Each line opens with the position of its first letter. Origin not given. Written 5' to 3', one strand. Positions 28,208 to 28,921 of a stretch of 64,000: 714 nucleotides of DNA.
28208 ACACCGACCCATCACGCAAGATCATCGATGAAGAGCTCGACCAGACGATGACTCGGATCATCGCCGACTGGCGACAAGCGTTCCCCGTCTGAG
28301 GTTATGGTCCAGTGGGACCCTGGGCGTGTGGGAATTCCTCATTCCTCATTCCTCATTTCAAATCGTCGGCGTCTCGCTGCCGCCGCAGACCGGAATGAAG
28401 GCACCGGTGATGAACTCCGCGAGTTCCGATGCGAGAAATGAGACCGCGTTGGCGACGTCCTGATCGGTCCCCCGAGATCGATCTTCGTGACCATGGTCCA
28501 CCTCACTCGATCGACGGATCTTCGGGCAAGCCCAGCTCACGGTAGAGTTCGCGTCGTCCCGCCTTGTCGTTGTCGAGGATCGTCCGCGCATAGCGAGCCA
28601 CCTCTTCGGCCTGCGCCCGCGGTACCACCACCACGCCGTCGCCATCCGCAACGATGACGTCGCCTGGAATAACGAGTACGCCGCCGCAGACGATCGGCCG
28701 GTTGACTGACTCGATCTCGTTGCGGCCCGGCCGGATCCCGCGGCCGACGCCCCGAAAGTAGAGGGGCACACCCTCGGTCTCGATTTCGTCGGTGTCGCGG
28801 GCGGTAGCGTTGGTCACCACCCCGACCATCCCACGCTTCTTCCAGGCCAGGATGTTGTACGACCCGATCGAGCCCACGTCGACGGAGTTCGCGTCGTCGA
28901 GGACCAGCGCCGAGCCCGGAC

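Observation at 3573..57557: Recurrent non-coding architecture: paired inverted arrays of degenerate tandem heptamers at gene junctions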

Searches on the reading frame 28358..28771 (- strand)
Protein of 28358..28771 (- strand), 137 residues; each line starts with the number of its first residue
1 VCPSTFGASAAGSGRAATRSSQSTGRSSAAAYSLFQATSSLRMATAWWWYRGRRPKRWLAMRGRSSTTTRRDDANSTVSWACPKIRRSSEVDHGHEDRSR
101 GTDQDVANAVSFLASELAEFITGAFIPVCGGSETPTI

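Call 9: search_protein_families(library=pfam, proteins=[window:28358-28771:-])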
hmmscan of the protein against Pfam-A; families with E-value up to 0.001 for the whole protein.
window:28358-28771:- (137 aa): 1 family
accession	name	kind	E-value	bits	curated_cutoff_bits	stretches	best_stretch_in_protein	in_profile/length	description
PF13561.12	adh_short_C2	-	5.3e-06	26.6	27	1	95-131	198-234/236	Enoyl-(Acyl carrier protein) reductase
